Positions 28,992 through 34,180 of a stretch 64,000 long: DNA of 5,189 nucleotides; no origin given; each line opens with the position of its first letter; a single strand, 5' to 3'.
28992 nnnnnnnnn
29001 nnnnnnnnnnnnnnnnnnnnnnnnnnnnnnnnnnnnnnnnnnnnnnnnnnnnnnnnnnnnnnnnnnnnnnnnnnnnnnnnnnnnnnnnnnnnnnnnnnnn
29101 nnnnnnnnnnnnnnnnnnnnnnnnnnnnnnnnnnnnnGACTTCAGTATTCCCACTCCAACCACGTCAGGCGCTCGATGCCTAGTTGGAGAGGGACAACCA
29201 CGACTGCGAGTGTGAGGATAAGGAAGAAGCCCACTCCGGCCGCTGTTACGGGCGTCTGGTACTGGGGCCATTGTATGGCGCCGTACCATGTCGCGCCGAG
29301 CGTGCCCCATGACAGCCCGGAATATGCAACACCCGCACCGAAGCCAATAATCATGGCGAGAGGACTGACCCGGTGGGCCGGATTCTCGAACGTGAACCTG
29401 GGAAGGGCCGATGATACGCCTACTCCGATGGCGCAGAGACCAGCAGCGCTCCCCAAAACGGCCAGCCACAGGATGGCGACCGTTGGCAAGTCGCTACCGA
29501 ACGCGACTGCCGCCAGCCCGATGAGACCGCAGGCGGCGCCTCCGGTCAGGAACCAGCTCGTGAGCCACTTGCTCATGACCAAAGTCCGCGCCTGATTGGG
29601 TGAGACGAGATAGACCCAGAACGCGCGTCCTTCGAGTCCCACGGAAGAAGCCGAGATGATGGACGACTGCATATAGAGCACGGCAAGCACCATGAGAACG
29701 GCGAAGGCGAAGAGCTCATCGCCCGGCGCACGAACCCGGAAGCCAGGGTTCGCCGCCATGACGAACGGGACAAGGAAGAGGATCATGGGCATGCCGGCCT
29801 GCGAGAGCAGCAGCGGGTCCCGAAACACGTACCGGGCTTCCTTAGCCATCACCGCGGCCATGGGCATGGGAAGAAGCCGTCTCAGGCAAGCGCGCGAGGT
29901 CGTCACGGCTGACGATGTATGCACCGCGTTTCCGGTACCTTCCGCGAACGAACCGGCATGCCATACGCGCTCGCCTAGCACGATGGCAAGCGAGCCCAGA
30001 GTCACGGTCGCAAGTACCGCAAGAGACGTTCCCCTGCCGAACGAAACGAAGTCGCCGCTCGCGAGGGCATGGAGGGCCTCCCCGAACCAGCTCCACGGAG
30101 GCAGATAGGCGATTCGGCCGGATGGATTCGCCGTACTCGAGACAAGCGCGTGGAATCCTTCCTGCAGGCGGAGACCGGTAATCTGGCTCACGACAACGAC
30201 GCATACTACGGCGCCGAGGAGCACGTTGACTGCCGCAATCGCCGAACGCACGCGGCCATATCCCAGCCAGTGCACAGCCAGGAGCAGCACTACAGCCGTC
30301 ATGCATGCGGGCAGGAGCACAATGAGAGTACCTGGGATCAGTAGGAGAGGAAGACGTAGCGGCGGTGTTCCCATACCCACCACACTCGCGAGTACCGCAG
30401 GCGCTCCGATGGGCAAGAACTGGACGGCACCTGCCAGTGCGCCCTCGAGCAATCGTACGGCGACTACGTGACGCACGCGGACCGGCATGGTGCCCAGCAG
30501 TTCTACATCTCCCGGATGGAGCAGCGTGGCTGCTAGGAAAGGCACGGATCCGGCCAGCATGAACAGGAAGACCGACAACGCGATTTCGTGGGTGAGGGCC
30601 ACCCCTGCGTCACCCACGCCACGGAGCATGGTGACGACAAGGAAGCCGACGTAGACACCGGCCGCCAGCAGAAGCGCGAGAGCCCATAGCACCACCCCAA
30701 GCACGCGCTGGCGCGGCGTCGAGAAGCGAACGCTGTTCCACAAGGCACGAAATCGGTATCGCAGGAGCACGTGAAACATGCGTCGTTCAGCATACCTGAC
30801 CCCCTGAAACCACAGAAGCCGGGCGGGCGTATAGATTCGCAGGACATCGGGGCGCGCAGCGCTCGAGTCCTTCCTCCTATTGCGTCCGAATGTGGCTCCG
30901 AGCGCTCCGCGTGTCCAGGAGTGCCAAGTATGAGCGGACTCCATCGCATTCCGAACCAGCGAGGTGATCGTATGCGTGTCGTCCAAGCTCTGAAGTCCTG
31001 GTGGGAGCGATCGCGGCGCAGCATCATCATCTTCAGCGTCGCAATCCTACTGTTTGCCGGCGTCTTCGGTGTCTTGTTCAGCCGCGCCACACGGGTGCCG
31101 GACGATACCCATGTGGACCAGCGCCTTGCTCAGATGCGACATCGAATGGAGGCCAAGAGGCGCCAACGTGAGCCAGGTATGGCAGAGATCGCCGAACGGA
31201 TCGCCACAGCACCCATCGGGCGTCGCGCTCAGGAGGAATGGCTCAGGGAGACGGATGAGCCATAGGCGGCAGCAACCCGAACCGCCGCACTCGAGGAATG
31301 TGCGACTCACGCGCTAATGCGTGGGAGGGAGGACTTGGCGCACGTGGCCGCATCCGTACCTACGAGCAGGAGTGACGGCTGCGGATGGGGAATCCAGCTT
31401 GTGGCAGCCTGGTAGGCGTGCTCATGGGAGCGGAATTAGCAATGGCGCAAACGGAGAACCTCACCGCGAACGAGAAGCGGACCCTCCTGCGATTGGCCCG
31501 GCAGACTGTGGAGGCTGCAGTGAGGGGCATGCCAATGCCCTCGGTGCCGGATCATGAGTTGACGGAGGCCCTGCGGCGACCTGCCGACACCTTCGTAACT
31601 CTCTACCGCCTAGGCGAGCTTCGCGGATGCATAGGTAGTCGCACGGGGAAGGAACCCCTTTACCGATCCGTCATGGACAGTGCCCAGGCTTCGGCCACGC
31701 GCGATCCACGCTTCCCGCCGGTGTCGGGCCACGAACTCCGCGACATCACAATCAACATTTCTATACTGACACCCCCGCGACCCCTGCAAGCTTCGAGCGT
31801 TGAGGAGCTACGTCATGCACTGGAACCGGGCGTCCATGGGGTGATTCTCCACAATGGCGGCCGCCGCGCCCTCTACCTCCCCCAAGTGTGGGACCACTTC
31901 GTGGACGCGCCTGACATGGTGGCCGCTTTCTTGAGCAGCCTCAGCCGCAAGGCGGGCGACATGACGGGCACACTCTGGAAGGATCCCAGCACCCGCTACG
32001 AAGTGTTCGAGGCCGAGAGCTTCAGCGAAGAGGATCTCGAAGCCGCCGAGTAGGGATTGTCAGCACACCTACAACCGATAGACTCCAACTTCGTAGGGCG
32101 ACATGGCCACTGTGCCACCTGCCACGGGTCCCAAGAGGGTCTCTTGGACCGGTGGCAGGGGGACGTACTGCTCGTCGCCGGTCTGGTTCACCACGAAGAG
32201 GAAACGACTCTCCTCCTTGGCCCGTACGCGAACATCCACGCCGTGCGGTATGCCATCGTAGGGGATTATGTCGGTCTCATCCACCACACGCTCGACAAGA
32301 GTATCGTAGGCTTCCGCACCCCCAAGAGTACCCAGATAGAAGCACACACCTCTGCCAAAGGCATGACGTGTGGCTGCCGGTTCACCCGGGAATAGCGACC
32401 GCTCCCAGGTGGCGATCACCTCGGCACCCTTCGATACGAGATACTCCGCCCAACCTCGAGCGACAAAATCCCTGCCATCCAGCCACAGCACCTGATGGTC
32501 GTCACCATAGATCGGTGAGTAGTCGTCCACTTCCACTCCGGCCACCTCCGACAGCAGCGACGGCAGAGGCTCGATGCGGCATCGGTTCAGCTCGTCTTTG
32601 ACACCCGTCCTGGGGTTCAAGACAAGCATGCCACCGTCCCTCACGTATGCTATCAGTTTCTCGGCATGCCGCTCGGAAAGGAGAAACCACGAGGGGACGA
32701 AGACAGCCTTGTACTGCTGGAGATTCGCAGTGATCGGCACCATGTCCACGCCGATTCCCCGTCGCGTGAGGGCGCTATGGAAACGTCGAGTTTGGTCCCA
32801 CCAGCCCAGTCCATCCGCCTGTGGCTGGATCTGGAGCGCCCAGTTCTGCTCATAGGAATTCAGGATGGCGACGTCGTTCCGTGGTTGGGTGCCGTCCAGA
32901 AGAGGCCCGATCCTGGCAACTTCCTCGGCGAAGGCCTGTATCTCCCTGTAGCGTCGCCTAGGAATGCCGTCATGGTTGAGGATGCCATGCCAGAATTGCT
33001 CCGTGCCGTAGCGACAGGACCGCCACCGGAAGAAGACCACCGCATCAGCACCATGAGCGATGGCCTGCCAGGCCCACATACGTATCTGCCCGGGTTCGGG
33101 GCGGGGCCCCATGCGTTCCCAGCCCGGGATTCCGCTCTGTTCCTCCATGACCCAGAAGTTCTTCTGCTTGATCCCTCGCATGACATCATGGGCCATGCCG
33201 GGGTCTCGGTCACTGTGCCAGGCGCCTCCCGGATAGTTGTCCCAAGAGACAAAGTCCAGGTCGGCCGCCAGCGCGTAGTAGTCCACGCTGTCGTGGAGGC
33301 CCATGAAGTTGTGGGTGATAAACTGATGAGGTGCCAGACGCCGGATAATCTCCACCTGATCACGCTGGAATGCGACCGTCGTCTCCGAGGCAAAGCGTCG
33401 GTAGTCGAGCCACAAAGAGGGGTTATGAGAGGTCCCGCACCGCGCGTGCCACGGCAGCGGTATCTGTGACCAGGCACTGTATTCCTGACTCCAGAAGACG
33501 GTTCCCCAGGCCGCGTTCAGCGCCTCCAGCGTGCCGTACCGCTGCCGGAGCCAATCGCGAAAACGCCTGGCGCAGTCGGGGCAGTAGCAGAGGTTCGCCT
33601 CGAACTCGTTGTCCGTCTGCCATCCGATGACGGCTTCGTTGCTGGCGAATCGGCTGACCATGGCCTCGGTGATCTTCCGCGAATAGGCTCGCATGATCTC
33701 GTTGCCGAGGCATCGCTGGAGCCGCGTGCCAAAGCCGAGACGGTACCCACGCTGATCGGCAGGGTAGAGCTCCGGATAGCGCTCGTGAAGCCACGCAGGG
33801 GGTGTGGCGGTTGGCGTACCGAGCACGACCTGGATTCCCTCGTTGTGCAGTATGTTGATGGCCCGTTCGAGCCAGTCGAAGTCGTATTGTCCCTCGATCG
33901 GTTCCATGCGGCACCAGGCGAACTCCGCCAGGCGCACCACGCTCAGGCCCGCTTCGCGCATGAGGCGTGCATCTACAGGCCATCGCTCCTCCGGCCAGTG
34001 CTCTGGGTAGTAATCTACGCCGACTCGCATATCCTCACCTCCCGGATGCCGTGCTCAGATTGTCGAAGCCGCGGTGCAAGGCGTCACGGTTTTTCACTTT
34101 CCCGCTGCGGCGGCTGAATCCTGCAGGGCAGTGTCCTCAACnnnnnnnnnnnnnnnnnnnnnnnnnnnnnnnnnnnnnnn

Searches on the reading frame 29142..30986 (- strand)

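Call 48: search_protein_families(library=pfam, proteins=[window:29142-30986:-], max_evalue=0.00001)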
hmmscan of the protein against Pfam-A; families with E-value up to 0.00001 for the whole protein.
window:29142-30986:- (614 aa): 1 family
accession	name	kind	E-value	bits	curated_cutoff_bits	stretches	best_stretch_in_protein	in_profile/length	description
PF16949.11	ABC_tran_2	-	9.8e-18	64.7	25.7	1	111-611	28-541/542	Putative ATP-binding cassette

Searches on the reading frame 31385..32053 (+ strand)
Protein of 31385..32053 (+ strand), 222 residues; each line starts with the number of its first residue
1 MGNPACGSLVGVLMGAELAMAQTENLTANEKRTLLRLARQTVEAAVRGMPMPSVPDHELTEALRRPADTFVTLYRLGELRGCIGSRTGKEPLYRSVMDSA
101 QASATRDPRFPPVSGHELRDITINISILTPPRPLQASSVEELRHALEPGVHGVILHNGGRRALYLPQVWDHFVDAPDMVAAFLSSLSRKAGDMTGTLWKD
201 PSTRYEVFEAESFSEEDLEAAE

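Call 49: search_protein_families(library=pfam, proteins=[window:31385-32053:+], max_evalue=0.00001)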
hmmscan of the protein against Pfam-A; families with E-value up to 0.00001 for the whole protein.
window:31385-32053:+ (222 aa): 1 family
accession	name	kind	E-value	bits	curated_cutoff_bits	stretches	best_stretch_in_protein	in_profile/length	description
PF01871.22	AMMECR1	-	7.1e-43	146.4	25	1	35-213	1-168/168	AMMECR1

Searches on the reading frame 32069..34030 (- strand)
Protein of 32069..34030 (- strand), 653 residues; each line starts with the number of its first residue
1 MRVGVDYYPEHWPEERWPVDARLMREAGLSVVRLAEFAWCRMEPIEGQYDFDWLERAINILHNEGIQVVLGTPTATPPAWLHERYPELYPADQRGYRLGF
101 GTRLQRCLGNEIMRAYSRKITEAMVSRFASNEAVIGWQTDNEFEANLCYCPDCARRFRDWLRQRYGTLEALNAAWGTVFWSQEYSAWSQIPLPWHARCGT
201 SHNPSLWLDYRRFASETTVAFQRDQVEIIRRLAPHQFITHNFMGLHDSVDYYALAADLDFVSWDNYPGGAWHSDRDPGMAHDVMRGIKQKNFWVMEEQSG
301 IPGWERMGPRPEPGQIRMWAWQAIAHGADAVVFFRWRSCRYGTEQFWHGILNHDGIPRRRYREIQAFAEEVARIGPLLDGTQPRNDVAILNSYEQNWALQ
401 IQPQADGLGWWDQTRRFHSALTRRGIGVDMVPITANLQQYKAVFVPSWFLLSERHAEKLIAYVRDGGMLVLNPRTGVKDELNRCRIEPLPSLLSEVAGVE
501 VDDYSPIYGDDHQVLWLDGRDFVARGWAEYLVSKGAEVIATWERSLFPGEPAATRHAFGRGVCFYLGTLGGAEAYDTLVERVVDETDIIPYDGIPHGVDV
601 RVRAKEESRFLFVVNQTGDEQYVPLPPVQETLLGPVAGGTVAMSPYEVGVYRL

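Call 49: search_protein_families(library=pfam, proteins=[window:32069-34030:-], max_evalue=0.00001)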
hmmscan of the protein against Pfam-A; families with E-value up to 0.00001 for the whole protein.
window:32069-34030:- (653 aa): 4 families
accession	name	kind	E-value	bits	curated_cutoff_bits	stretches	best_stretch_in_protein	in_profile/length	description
PF02449.21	Glyco_hydro_42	-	2.4e-139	465.3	21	1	6-373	1-375/376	Beta-galactosidase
PF08532.16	Glyco_hydro_42M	-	1.2e-46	159.3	25.8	1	386-588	2-206/207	Beta-galactosidase trimerisation domain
PF08533.16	Glyco_hydro_42C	-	7e-08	32.5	21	1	597-652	1-57/58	Beta-galactosidase C-terminal domain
PF22369.2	GLMA_2nd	-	1.6e-06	28.3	27.7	1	435-486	44-96/138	GLMA-like, second domain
